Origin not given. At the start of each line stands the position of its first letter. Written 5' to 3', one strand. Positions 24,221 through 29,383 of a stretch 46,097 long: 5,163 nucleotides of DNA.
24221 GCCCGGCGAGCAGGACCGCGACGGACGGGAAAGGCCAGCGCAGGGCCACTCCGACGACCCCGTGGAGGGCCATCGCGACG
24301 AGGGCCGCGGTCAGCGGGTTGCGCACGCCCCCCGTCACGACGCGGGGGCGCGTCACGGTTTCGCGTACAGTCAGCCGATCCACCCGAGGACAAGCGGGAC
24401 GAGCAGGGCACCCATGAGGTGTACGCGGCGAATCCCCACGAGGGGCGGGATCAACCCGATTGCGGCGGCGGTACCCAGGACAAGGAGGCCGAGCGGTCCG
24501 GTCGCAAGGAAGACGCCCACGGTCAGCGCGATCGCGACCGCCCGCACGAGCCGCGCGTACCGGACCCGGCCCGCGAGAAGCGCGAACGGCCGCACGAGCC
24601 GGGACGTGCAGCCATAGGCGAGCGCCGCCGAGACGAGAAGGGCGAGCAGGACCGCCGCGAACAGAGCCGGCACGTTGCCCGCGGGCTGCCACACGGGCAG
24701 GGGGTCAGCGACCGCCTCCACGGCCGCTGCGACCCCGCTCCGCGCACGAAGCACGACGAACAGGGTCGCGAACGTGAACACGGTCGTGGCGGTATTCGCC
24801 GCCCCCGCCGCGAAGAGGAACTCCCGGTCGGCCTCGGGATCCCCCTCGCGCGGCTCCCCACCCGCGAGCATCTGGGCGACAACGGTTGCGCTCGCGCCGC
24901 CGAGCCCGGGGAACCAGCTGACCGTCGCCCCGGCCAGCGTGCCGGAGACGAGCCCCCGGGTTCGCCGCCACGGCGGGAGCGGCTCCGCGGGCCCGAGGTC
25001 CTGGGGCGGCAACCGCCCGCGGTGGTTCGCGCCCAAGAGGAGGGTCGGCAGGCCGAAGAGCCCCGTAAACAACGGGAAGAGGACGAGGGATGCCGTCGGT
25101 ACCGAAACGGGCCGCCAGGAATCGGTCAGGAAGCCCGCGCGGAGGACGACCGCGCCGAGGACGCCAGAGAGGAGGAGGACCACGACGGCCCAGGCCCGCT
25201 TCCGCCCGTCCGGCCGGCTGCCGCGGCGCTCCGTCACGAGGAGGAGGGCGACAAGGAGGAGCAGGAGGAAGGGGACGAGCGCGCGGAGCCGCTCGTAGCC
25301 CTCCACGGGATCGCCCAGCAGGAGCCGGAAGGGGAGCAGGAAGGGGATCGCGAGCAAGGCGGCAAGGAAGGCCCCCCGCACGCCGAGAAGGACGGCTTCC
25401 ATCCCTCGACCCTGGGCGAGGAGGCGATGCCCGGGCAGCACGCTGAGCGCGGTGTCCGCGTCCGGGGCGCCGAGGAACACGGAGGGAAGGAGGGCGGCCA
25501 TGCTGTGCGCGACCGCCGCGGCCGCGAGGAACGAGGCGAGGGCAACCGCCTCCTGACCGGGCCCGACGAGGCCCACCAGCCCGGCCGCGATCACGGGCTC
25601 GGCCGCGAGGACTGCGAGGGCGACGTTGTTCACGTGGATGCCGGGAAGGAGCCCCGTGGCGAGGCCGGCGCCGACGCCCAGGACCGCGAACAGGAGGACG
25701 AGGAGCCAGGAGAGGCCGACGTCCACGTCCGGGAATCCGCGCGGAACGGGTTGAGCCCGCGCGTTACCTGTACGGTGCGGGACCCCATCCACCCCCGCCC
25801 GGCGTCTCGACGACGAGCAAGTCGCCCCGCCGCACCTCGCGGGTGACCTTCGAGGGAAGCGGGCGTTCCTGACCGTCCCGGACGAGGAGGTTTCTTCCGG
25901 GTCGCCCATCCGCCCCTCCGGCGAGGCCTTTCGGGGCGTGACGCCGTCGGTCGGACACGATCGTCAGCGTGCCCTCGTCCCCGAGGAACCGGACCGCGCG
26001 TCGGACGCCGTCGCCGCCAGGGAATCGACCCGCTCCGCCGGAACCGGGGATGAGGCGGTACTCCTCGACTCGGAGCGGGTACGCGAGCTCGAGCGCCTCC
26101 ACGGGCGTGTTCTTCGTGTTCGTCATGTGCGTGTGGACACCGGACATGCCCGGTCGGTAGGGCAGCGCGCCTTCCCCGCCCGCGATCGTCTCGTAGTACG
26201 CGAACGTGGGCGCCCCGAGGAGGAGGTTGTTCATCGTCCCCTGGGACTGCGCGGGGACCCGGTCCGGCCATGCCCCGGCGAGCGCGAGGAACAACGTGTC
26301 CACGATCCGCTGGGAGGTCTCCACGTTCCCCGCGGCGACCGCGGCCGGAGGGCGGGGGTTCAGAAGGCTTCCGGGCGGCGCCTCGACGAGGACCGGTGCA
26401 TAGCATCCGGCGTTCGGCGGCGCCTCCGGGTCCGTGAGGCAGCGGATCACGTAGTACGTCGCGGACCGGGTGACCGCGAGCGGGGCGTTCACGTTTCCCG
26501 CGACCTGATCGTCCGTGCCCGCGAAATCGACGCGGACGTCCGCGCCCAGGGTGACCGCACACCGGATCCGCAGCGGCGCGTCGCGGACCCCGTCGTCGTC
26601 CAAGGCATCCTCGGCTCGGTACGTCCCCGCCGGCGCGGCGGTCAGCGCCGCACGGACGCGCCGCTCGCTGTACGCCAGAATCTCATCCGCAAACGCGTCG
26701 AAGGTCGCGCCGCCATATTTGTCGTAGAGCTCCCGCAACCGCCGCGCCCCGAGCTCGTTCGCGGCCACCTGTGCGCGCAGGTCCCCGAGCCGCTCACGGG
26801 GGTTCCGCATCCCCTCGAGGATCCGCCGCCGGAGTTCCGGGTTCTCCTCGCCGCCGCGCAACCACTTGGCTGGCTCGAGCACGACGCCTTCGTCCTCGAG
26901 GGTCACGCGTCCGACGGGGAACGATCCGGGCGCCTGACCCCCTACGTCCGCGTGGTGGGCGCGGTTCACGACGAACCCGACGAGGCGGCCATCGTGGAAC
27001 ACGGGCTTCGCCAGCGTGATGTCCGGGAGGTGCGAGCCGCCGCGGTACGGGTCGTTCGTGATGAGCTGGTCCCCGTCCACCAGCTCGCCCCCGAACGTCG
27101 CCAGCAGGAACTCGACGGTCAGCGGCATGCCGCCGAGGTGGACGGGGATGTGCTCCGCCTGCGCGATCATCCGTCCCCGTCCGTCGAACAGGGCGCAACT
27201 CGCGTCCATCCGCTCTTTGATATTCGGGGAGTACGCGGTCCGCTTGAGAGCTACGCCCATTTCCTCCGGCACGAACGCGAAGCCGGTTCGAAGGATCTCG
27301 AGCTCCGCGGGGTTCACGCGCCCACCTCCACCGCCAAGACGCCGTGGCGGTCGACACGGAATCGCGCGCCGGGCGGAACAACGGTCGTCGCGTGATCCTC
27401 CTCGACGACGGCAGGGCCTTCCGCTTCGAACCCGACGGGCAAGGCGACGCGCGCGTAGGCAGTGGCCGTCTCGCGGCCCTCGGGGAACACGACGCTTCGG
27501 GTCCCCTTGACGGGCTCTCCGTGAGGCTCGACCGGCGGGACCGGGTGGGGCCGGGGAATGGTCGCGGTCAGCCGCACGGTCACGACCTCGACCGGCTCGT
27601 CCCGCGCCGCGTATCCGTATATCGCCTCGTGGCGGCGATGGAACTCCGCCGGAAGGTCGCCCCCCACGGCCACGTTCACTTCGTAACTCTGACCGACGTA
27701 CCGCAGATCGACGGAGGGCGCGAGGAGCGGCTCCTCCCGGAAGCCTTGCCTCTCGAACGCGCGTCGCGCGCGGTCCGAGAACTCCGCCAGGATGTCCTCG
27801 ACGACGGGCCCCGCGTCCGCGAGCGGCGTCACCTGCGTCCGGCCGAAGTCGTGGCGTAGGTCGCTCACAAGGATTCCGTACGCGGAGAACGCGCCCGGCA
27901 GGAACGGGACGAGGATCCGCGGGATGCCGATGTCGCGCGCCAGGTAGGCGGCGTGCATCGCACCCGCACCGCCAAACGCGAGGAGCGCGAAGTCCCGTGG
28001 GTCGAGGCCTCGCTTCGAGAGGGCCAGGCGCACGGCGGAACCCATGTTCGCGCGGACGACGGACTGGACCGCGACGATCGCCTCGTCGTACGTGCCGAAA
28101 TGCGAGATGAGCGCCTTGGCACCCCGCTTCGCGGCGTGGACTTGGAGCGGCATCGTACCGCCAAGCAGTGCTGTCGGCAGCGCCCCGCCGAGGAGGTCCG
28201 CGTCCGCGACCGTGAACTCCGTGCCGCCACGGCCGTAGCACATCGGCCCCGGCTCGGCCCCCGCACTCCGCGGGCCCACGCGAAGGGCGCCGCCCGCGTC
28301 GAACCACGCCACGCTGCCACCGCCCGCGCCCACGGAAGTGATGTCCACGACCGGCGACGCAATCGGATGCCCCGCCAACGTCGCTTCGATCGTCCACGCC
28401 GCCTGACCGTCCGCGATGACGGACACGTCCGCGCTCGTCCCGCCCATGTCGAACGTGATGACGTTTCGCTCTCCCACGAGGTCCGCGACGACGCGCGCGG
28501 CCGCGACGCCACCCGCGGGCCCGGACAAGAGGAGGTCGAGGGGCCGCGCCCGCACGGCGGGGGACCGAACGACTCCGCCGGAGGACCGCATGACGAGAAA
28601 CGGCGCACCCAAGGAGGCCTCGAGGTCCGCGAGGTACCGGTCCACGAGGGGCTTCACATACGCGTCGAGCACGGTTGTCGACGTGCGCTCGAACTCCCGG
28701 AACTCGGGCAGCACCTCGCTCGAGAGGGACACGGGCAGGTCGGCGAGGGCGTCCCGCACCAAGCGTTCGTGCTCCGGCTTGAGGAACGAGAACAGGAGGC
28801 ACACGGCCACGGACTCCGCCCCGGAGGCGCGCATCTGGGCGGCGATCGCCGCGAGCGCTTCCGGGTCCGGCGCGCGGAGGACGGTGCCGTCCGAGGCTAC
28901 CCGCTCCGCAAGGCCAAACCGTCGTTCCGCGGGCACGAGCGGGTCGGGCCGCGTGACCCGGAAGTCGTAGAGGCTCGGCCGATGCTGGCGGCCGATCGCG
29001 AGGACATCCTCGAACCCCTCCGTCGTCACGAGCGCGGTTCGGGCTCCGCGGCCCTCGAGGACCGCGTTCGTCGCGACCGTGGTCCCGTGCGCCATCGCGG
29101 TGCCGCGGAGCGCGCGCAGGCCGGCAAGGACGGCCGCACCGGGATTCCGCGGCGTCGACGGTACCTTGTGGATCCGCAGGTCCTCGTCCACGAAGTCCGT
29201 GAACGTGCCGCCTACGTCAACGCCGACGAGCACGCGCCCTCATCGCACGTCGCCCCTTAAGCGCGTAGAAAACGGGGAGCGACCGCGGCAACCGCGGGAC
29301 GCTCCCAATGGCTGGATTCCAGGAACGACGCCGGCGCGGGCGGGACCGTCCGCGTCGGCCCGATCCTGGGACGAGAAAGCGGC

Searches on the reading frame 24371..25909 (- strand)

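Call 42: search_protein_families(library=pfam, proteins=[window:24371-25909:-], max_evalue=0.00001)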
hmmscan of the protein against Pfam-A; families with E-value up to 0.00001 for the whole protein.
window:24371-25909:- (512 aa): 1 family
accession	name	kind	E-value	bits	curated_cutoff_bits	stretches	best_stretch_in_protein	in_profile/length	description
PF01970.21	TctA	-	6.8e-51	173.6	28.9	1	72-499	1-422/423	Tripartite tricarboxylate transporter TctA family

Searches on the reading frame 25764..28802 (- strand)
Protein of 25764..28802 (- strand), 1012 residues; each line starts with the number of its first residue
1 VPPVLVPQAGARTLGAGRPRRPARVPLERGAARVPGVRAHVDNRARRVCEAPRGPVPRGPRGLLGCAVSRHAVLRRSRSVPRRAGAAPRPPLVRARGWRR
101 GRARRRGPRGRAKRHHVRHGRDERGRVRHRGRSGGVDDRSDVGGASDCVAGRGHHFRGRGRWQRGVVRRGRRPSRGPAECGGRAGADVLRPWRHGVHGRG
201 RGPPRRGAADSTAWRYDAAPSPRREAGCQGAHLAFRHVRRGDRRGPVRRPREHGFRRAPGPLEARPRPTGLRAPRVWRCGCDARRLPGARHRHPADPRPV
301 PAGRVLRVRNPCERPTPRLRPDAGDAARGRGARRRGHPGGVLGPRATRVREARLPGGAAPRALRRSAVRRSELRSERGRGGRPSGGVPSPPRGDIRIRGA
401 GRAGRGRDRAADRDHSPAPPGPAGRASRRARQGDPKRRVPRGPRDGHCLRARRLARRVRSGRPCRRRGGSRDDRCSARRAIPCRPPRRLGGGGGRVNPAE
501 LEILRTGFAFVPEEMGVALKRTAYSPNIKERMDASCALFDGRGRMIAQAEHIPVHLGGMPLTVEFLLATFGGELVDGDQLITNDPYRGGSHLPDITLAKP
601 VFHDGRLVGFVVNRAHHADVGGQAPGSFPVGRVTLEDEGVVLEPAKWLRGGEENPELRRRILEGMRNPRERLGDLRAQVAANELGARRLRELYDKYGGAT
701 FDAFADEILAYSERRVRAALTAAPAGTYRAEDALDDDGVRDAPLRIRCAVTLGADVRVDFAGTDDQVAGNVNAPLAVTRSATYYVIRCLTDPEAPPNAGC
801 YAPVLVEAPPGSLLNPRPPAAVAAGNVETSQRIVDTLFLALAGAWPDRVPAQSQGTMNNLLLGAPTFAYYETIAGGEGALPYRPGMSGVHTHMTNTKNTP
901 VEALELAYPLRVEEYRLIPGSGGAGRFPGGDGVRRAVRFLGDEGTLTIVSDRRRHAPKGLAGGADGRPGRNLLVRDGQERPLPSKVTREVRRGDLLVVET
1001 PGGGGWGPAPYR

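Call 42: search_protein_families(library=pfam, proteins=[window:25764-28802:-], max_evalue=0.00001)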
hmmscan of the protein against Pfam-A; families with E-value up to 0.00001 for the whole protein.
window:25764-28802:- (1012 aa): 1 family
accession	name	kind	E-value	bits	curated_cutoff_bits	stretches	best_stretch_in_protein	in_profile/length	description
PF02538.19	Hydantoinase_B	-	8.2e-201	668.4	26.8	1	497-1008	1-518/519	Hydantoinase B/oxoprolinase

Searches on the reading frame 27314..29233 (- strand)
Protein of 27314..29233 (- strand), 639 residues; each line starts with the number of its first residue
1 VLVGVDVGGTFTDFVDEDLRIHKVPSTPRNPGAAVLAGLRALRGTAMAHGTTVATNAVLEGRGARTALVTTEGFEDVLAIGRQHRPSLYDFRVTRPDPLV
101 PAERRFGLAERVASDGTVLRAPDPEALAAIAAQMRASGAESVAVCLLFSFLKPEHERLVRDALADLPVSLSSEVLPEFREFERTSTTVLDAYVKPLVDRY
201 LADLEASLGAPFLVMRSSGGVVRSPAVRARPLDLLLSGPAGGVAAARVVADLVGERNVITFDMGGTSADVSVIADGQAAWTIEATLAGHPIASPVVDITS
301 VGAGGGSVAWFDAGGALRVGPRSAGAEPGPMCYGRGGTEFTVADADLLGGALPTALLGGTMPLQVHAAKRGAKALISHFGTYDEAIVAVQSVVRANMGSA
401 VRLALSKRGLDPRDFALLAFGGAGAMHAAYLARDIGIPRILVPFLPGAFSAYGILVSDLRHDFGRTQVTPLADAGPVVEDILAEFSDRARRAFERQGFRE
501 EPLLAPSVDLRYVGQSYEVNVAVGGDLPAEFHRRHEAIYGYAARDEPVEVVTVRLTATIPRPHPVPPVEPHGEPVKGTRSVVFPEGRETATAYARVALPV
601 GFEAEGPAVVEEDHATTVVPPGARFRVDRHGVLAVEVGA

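Call 42: search_protein_families(library=pfam, proteins=[window:27314-29233:-], max_evalue=0.00001)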
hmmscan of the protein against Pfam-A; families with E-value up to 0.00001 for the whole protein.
window:27314-29233:- (639 aa): 3 families
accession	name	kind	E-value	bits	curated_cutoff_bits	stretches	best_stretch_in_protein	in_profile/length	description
PF01968.24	Hydantoinase_A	-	6.5e-84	282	22.9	1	183-462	1-290/291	Hydantoinase/oxoprolinase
PF05378.19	Hydant_A_N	-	4.4e-45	154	25.2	1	3-163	2-172/176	Hydantoinase/oxoprolinase N-terminal region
PF19278.4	Hydant_A_C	-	4.6e-10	39.6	21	1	474-633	10-188/193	Hydantoinase/oxoprolinase C-terminal domain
